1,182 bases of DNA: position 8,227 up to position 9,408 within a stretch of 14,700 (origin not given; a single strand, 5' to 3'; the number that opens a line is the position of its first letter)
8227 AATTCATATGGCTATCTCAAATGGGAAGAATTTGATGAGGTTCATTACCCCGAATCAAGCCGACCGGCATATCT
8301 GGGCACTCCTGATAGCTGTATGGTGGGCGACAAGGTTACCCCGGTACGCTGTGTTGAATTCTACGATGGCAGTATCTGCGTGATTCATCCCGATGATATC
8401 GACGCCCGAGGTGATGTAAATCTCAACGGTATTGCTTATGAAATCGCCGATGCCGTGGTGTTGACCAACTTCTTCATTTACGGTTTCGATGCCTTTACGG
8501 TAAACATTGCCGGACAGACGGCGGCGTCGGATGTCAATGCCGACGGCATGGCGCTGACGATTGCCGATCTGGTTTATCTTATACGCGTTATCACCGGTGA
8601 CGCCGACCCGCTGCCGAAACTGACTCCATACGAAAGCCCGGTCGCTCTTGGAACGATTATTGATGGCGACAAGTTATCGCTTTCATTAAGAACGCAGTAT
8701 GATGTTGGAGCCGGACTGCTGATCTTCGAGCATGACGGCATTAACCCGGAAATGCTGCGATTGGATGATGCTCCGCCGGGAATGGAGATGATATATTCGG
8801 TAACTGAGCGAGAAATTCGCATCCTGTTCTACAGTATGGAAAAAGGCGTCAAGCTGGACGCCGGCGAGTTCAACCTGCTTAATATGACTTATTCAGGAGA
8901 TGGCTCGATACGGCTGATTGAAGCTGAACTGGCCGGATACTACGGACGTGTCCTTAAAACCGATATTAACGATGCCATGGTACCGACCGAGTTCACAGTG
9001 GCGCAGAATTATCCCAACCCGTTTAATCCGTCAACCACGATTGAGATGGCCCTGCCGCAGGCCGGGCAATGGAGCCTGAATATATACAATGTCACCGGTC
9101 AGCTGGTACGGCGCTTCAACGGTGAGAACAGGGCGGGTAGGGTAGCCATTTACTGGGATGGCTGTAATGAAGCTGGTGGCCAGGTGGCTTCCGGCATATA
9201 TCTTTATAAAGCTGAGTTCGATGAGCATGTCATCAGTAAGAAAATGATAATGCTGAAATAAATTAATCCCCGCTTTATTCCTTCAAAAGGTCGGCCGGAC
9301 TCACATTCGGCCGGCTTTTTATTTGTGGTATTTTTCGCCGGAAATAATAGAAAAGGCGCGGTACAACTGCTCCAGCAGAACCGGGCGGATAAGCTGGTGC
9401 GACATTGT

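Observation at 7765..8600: Cohesin and dockerin on the same polypeptide, suggesting a self-assembling or chain-forming surface scaffold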

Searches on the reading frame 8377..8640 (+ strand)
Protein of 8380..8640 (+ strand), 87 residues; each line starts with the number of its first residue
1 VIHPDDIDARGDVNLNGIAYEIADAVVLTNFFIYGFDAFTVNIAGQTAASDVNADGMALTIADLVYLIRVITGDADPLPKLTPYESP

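Call 7: search_solved_structures(query=window:8380-8640:+, max_evalue=10, show_alignments=3)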
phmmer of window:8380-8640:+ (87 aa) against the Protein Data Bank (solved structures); distinct sequences matched with E-value up to 10: 4.
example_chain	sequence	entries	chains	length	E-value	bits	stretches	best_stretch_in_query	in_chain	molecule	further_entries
6gbk_A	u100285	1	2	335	0.5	14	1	22-63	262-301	Parathion hydrolase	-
9ti1_A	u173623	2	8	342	0.52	13.9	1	22-63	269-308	Parathion hydrolase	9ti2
3oft_A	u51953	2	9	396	1.1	13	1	45-78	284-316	Cytochrome P450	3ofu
5m2s_B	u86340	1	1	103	1.2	12.8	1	7-67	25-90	Doc8: Type I dockerin repeat domain from family 9 glycoside hydrolase WP_009982745[Ruminoc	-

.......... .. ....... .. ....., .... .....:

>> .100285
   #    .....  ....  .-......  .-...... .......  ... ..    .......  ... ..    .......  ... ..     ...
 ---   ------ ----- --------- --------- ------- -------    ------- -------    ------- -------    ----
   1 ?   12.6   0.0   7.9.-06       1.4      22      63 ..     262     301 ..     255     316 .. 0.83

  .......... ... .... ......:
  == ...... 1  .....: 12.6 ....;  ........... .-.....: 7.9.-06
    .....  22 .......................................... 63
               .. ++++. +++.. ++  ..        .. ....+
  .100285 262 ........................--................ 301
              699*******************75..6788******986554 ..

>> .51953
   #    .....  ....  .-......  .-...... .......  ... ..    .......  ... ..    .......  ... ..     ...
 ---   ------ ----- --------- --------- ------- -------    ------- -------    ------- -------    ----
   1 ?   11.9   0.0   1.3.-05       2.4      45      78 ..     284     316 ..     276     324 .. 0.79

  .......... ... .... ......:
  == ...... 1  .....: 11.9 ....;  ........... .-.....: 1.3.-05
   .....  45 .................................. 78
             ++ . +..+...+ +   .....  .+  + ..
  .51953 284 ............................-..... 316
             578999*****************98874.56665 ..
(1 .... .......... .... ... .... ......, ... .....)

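Call 9: search_protein_families(library=ncbifam, proteins=[window:8380-8640:+], max_evalue=10)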
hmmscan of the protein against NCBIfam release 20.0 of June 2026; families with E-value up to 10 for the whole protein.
window:8380-8640:+ (87 aa): 0 families

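Call 24: search_solved_structures(query=A2, max_evalue=1, show_alignments=3)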
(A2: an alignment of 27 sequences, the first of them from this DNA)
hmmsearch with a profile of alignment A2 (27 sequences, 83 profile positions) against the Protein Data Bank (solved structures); distinct sequences matched with E-value up to 1: 1.
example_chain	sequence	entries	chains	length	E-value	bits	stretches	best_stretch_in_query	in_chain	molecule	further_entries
3ul4_B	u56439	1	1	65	0.018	18.3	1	11-70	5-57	Cellulosome enzyme, dockerin type I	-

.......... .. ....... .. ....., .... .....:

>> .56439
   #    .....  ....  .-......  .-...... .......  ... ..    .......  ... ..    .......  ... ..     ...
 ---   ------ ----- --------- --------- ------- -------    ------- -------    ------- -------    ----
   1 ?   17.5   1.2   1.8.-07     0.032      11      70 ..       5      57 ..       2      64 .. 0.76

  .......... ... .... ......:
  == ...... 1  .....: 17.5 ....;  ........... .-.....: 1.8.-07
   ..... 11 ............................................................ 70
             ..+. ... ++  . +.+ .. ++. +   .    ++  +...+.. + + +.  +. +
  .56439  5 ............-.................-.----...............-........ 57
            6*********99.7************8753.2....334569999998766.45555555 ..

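Call 28: search_protein_families(library=pfam, alignment_id=A2, max_evalue=10)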
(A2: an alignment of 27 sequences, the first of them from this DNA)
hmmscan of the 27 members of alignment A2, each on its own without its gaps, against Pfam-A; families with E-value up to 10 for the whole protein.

A. member 1, seq(83 aa): 0 families

B. families by the number of members that match (of 27 scanned): 8 families
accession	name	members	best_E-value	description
PF00404.24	Dockerin_1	16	2e-05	Dockerin type I domain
PF15584.11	Imm72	4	0.012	Immunity protein 72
PF25621.1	PhiKZ_gp244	1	0.088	Bacteriophage PhiKZ capsid decoration protein gp244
PF06256.17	Nucleo_LEF-12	1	0.093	Nucleopolyhedrovirus LEF-12 protein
PF03292.19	Pox_P4B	1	0.13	Poxvirus P4B major core protein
PF15047.11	DUF4533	1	0.14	Protein of unknown function (DUF4533)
PF05038.18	Cytochrom_B558a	1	0.15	Cytochrome Cytochrome b558 alpha-subunit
PF01839.29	FG-GAP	1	0.22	FG-GAP repeat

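Call 31: find_related_loci(query=A2, collection=genome_contigs, flank=3000)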
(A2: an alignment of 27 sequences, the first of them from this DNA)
Query A2 (83 aa) in genome_contigs; peptide patterns used: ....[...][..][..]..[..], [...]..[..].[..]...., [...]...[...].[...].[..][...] (x = any residue, [..] = any of these).
598 stretches matched a pattern (row limit reached: there are more); 371 encode a relative of the query (tblastn E <= 1e-3); the best 80 are kept; 80 distinct loci.
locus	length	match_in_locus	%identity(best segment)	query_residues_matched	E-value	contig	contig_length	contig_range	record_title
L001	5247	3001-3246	77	1-82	7e-42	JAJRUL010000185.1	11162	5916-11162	MAG: Candidatus Zixiibacteriota bacterium isolate Dive96_bin10.185 k141_4051636, whole genome shotgun sequence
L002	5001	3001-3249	75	1-83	4e-40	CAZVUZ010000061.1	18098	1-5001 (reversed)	MAG TPA_asm: uncultured Ignavibacteriales bacterium isolate binchicken_co42_518 genome assembly, contig: NODE_4151_lengt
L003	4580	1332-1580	76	1-83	1e-39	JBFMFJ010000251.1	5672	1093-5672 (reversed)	MAG: Candidatus Zixiibacteriota bacterium isolate MAG268 MAG268_251, whole genome shotgun sequence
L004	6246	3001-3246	78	1-82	1e-39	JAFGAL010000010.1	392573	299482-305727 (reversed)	MAG: Candidatus Zixiibacteriota bacterium isolate Zod_maxbin.0182_1 k87_717450, whole genome shotgun sequence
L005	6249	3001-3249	72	1-83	2e-39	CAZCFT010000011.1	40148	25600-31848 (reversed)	MAG TPA_asm: uncultured Ignavibacteriaceae bacterium isolate SRP118108_co4_512 genome assembly, contig: NODE_504_length_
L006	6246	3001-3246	76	1-82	1e-39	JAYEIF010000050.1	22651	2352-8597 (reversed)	MAG: Candidatus Zixiibacteriota bacterium isolate MAG198 MAG198_50, whole genome shotgun sequence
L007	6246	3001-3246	74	1-82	2e-39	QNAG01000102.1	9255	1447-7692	MAG: Candidatus Zixiibacteriota bacterium isolate B120_G9 B120_Guay9_scaffold_10005, whole genome shotgun sequence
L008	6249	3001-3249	75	1-83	4e-39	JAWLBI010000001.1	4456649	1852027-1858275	MAG: Candidatus Zixiibacteriota bacterium isolate AC1.147 AC1.147.fa-1, whole genome shotgun sequence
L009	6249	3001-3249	72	1-83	3e-39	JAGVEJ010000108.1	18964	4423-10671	MAG: Candidatus Zixiibacteriota bacterium isolate DeMMO2_6 c_000000035749, whole genome shotgun sequence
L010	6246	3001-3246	76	2-83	3e-39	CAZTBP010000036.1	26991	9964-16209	MAG TPA_asm: uncultured Ignavibacteriales bacterium isolate binchicken_co17_316 genome assembly, contig: NODE_4773_lengt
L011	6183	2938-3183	76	1-82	4e-39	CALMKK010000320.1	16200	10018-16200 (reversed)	MAG TPA_asm: uncultured candidate division Zixibacteria bacterium isolate SRR6284162_bin.34_CONCOCT_v1.1_MAG genome asse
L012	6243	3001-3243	79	1-81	3e-39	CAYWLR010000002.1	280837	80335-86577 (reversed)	MAG TPA_asm: uncultured Ignavibacteriaceae bacterium isolate binchicken_co7_175 genome assembly, contig: NODE_21_length_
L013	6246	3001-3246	73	1-82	9e-39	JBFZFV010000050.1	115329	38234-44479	MAG: Candidatus Zixiibacteriota bacterium isolate PPR_0627 PPR_0627.fa_k121_861402, whole genome shotgun sequence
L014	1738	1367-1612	74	1-82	1e-38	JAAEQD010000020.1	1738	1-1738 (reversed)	MAG: Candidatus Zixiibacteriota bacterium isolate Gpa_9 GpaG_CONTIG257890, whole genome shotgun sequence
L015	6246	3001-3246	73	1-82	3e-38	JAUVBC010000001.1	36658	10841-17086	MAG: Candidatus Zixiibacteriota bacterium isolate CSMAG_235 CSMAG_235_k127_7703134_length_36658_cov_72.1929, whole genom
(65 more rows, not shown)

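Call 32: predict_structure(alignment_id=A3)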
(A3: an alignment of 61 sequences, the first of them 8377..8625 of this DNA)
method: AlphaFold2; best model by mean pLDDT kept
length: 83 residues; sequences in the alignment: 61
mean_pLDDT: 65.5   pTM: 0.46
mean pLDDT of the five models: 65.5, 60.9, 59.6, 59.2, 56.4
residues with pLDDT >= 90: 0; 70-90: 40; 50-70: 32; < 50: 11
segments of 3 or more residues with pLDDT < 50: 1-7, 81-83
pLDDT, mean of each block of 10 residues (from residue 1): 45 70 70 73 67 60 74 70 44
secondary structure, 60 per line:
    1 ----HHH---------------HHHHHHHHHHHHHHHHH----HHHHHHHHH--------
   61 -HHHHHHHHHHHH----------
elements in order: H23-39 H44-52 H62-73

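Call 36: fold_search(model_id=the predicted structure, library=pdb)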
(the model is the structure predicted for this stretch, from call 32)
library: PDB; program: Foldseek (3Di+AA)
matches with E <= 10: 9; with E <= 0.001: 0
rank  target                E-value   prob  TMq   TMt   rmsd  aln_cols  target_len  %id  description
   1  5m2s_B                7.9e-02  0.99  0.51  0.53   4.1        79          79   24  R. flavefaciens' third ScaB cohesin in complex with a group 1 dockerin (released 2017-07-05)
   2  5m2o_B                1.8e-01  0.97  0.50  0.55   4.1        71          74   21  R. flavefaciens' third ScaB cohesin in complex with a group 1 dockerin (released 2017-07-05)
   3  4fl4_D                1.2e+00  0.57  0.47  0.55   3.9        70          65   24  Scaffoldin conformation and dynamics revealed by a ternary complex from the Clostridium thermocellum cellulosome (released 2012-06-27)
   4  4dh2_D                1.2e+00  0.66  0.49  0.55   4.0        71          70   27  Crystal structure of Coh-OlpC(Cthe_0452)-Doc435(Cthe_0435) complex: A novel type I Cohesin-Dockerin complex from Clost (released 2012-11-28)
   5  2vn6_B                3.6e+00  0.25  0.45  0.54   4.6        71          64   21  The Clostridium cellulolyticum dockerin displays a dual binding mode for its cohesin partner (released 2008-05-13)
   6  5nrm_B                7.7e+00  0.16  0.47  0.56   3.9        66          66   23  Crystal structure of the sixth cohesin from Acetivibrio cellulolyticus' scaffoldin B in complex with Cel5 dockerin S51 (released 2018-01-31)
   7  6t0h                  8.6e+00  0.04  0.24  0.07   6.2        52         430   10  Crystal structure of CYP124 in complex with 1-alpha-hydroxy-vitamin D3 (released 2020-10-14)
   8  3tqn_C                9.1e+00  0.01  0.17  0.15   7.9        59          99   10  Structure of the transcriptional regulator of the GntR family, from Coxiella burnetii. (released 2011-09-28)
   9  1gwi_B                9.7e+00  0.04  0.26  0.09   7.3        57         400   19  The 1.92 A structure of Streptomyces coelicolor A3(2) CYP154C1: A new monooxygenase that functionalizes macrolide ring (released 2003-01-29)

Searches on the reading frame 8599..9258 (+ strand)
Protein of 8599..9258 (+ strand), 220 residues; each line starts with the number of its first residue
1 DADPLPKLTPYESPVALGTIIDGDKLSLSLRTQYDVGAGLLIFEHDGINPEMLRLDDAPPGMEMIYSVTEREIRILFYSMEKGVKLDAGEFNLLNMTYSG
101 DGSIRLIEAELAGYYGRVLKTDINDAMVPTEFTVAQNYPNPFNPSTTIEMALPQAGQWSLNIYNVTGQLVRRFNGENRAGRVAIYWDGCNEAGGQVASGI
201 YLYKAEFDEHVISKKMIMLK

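Call 5: search_protein_families(library=pfam, proteins=[window:8680-9258:+], max_evalue=10)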
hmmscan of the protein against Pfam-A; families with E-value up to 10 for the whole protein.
window:8680-9258:+ (193 aa): 3 families
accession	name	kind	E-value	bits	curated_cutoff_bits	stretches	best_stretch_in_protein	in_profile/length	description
PF13860.13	FlgD_ig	-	2.5e-10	40.6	27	1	119-179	12-74/79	FlgD Ig-like domain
PF18962.6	Por_Secre_tail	-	6.3e-08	33.2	27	1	111-190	2-74/75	Secretion system C-terminal sorting domain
PF13585.12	CHU_C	-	0.00025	21.5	27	1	120-182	19-74/86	CHU_C Type IX secretion signal domain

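Call 9: search_protein_families(library=ncbifam, proteins=[window:8599-9258:+], max_evalue=10)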
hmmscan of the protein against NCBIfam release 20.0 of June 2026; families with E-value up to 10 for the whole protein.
window:8599-9258:+ (220 aa): 12 families
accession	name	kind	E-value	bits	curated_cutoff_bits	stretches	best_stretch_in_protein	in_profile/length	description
TIGR04183.1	Por_Secre_tail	domain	8.3e-10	38.5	23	1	138-217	2-70/72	T9SS type A sorting domain-containing protein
NF033707.1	T9SS_sortase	equivalog_domain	1.6e-09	36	420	1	134-208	998-1078/1095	type IX secretion system sortase PorU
NF005176.1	PRK06655.1-1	equivalog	1.7e-06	28.1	230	1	149-207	91-149/197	flagellar hook assembly protein FlgD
NF038113.1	T9SSA_dep_M36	equivalog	5.4e-05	21.5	885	1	134-218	792-868/869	T9SS-dependent M36 family metallopeptidase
NF052228.1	T9SS_PorZ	equivalog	6.5e-05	21.5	260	1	133-202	671-737/757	type IX secretion system anionic LPS delivery protein PorZ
NF009452.0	PRK12812.1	equivalog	0.0018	17.6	258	1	158-209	154-208/289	flagellar basal body rod modification protein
NF004496.1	PRK05842.1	equivalog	0.002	17.5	250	1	154-210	164-223/271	flagellar hook assembly protein FlgD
NF052323.1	T9SSA_dep_M6i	equivalog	0.0022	16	600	1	135-205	958-1024/1043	T9SS-dependent M6-like inactivated metalloprotease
NF053608.1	Lsa66_OmpA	equivalog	0.008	14.6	700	2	184-204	205-225/581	fibronectin-binding adhesin Lsa66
NF009277.0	PRK12634.1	equivalog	0.0089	16.1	333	1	150-206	116-173/221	flagellar basal body rod modification protein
NF009276.0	PRK12633.1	equivalog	0.022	14.5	383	1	154-204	127-178/234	flagellar basal body rod modification protein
NF009453.0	PRK12813.1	equivalog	0.056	13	264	1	153-206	121-172/223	flagellar basal body rod modification protein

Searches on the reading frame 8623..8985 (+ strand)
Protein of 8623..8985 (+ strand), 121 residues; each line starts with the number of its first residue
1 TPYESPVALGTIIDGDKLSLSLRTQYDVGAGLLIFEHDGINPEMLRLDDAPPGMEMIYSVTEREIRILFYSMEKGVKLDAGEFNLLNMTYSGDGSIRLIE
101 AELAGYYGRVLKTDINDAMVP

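Call 57: search_solved_structures(query=A4, max_evalue=10, show_alignments=2)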
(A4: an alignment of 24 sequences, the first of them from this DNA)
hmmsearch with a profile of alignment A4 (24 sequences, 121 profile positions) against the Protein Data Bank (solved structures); distinct sequences matched with E-value up to 10: 1.
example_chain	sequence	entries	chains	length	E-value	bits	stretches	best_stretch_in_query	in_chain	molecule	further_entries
2xdh_A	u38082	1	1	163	0.0033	20.5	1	17-93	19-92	COHESIN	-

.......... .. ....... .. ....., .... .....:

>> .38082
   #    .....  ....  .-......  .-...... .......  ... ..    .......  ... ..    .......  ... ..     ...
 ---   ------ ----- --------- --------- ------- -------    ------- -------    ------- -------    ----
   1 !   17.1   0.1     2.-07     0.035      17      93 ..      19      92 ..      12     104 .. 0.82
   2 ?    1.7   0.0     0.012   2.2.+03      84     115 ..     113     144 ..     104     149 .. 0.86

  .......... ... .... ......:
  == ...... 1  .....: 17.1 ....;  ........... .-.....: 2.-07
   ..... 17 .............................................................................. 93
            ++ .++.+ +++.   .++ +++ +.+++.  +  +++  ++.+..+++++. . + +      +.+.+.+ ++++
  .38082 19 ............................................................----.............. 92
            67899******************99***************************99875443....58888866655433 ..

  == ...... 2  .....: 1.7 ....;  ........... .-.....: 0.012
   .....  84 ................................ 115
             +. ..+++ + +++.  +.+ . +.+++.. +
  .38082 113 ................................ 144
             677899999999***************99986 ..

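Call 58: search_protein_families(library=pfam, alignment_id=A4, max_evalue=1)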
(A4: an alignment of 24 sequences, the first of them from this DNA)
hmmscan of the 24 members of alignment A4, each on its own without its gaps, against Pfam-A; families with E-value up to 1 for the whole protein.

A. member 1, seq(121 aa): 0 families

B. families by the number of members that match (of 24 scanned): 11 families
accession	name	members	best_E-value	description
PF19020.6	Ta1207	1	0.0057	Ta1207 family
PF00963.24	Cohesin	1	0.014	Cohesin domain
PF10126.14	Nit_Regul_Hom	1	0.042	Uncharacterized protein, homolog of nitrogen regulatory protein PII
PF21309.3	C5_CUB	1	0.05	Complement component 5, CUB domain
PF02625.21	XdhC_CoxI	1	0.084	XdhC and CoxI family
PF08956.15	DUF1869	1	0.16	Domain of unknown function (DUF1869)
PF16284.10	DUF4930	1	0.19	Domain of unknown function (DUF4930)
PF19408.5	PKD_6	1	0.21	PKD-like domain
PF18243.6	BfiI_DBD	1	0.21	Metal-independent restriction enzyme BfiI DNA binding domain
PF10628.14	CotE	1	0.27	Outer spore coat protein E (CotE)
PF02760.21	HIN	1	0.33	HIN-200/IF120x domain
